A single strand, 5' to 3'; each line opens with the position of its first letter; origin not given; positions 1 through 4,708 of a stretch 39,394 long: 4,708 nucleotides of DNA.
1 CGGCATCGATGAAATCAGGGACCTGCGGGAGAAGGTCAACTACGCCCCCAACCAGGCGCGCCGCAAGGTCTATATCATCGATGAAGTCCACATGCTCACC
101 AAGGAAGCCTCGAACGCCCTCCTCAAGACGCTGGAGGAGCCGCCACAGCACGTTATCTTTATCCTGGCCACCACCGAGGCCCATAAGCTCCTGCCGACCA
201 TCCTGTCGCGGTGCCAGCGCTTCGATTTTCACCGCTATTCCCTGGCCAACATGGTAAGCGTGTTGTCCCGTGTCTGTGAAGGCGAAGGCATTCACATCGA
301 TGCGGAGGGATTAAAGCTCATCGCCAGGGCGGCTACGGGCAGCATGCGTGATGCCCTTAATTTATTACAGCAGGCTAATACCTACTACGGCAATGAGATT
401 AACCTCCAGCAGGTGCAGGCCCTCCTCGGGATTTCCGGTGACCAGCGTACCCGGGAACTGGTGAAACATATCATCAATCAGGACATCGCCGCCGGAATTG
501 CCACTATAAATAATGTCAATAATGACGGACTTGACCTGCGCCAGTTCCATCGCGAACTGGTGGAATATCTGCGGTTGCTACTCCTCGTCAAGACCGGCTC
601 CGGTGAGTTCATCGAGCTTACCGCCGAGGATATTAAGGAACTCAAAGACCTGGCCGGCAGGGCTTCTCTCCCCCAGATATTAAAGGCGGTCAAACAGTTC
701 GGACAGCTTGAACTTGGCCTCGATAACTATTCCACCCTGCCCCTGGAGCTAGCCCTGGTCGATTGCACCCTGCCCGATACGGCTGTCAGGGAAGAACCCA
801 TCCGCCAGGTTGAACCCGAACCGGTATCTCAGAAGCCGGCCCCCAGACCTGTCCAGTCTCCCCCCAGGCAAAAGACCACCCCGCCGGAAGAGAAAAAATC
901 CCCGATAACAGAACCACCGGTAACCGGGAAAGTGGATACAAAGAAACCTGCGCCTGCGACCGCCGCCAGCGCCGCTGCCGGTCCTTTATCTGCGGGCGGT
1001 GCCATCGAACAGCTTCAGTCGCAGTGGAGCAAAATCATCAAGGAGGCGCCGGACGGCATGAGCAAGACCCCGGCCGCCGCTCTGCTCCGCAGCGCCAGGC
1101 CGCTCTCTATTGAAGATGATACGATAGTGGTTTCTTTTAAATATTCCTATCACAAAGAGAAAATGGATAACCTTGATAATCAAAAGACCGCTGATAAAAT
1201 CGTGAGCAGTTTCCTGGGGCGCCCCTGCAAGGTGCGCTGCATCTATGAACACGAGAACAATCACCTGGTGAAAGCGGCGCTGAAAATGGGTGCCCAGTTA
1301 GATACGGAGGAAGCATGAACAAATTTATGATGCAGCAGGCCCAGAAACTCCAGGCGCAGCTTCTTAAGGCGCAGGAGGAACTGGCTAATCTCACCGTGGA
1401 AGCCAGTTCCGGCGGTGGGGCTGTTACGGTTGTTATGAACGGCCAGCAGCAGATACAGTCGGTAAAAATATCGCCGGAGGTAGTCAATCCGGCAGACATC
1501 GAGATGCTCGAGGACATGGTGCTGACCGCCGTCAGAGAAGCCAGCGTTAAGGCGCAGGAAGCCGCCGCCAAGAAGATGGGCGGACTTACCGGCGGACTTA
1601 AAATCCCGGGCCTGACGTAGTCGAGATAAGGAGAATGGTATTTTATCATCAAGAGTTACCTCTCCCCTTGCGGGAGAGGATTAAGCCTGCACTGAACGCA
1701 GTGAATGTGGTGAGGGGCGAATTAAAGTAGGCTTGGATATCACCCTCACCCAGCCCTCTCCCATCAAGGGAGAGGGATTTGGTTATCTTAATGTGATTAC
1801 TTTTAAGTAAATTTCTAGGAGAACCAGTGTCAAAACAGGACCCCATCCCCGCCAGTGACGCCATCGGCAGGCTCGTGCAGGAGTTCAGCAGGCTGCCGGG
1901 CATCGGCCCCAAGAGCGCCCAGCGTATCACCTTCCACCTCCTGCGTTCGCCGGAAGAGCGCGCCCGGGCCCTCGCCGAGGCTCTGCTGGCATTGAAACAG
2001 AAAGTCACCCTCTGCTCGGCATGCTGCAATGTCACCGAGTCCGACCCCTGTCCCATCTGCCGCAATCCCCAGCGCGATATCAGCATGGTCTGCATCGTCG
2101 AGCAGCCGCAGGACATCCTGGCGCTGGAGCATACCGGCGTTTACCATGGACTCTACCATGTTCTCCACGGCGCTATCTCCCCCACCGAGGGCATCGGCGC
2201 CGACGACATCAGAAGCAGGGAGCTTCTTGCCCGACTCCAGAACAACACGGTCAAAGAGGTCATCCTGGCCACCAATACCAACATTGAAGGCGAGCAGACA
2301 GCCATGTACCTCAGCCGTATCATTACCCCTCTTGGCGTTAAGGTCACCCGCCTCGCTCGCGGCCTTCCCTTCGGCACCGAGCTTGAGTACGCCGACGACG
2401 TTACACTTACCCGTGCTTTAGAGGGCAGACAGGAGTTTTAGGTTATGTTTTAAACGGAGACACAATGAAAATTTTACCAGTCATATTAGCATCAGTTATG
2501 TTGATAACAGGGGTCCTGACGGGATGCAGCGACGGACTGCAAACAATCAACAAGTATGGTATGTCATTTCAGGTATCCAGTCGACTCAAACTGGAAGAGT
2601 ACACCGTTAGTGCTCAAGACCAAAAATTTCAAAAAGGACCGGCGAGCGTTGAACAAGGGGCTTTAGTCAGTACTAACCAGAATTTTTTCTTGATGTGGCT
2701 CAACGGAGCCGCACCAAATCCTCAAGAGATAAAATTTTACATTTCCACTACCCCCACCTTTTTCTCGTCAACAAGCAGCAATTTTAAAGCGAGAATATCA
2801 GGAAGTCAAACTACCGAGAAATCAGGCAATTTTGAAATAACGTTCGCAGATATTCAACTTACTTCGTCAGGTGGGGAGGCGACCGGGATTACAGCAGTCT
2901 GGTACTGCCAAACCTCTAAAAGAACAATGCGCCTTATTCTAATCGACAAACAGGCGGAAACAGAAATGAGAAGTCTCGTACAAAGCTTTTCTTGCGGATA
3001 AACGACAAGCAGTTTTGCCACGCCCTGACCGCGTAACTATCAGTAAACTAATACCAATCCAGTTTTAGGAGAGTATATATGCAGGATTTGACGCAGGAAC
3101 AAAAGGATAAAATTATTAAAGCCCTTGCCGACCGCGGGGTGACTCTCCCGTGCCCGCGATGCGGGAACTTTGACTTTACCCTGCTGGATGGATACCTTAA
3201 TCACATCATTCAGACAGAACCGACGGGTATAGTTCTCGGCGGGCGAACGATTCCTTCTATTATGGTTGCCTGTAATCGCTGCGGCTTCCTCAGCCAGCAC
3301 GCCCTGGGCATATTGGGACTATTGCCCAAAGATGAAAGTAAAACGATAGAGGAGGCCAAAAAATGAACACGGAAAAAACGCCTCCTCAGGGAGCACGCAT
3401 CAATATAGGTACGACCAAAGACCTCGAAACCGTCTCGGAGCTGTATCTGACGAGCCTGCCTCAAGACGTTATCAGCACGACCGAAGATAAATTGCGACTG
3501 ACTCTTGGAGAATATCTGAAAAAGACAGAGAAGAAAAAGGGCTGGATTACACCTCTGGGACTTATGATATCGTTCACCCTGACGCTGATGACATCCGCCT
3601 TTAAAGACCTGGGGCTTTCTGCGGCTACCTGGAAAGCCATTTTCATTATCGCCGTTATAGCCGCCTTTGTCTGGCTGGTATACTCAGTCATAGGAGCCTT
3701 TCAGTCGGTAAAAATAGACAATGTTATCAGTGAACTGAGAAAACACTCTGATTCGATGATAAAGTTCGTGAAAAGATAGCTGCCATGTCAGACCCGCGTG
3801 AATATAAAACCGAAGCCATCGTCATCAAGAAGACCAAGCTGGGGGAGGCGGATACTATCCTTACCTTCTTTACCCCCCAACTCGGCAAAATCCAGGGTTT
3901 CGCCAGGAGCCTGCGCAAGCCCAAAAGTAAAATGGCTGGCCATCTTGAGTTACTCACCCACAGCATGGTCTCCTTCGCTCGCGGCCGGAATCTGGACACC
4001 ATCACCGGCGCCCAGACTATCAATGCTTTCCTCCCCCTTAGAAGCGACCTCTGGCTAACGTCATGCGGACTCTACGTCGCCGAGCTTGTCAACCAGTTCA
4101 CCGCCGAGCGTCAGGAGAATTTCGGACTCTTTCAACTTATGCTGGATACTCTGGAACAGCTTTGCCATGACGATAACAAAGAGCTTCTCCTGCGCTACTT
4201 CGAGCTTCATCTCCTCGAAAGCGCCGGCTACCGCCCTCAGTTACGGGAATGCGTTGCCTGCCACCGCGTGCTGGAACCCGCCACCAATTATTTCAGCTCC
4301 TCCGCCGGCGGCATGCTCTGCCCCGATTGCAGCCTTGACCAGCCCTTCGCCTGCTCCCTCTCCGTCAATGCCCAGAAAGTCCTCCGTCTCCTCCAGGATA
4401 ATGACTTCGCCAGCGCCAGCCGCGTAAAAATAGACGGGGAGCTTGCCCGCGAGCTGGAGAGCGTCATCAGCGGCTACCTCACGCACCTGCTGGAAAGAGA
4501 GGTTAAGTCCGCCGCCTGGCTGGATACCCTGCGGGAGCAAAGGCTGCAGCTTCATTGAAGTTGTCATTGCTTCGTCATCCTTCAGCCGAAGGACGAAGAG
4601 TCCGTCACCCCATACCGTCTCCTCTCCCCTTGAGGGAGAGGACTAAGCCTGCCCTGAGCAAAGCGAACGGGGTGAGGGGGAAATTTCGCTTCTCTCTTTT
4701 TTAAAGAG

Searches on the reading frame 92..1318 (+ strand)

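Call 36: search_protein_families(library=pfam, proteins=[window:92-1318:+], max_evalue=0.001)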
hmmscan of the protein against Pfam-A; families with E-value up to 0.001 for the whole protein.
window:92-1318:+ (408 aa): 6 families
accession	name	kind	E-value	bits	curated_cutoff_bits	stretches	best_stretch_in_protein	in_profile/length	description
PF13177.12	DNA_pol3_delta2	-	9.9e-18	65.1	27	1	2-48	113-159/161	DNA polymerase III, delta subunit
PF22608.2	DNAX_ATPase_lid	-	2.9e-13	49.8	27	1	56-95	4-43/49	DNA polymerase III clamp loader subunit, ATPase lid domain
PF12169.13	DNA_pol3_gamma3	-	2.1e-12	47.4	24.4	1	104-196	2-96/143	DNA polymerase III subunits gamma and tau domain III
PF20964.2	DnaX_C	-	2e-06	28.2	26.2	1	304-391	8-93/113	DNA polymerase III subunit tau, C-terminal domain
PF21960.2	RCF1-5-like_lid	-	0.00021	21.6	27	1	56-93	1-39/43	RCF1/5-like, AAA+ ATPase lid domain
PF16193.11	AAA_assoc_2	-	0.00061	20.4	34.3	0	65-112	3-55/81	AAA C-terminal domain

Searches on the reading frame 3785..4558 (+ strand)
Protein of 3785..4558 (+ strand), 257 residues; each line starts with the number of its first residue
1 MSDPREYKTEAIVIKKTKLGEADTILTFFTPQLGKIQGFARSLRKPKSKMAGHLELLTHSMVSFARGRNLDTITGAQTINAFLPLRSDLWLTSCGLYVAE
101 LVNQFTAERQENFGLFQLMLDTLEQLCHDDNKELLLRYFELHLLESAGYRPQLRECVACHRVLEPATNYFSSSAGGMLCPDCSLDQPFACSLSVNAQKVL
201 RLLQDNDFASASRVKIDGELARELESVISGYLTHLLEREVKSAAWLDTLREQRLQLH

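Call 36: search_protein_families(library=pfam, proteins=[window:3785-4558:+], max_evalue=0.001)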
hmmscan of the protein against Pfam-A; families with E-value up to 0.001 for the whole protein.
window:3785-4558:+ (257 aa): 2 families
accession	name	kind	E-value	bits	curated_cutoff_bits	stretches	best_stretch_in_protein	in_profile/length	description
PF02565.21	RecO_C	-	1.7e-34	119.3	22.1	1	86-242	1-155/157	Recombination protein O C terminal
PF11967.14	RecO_N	-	4.2e-22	78.4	27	1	6-82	3-80/80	Recombination protein O N terminal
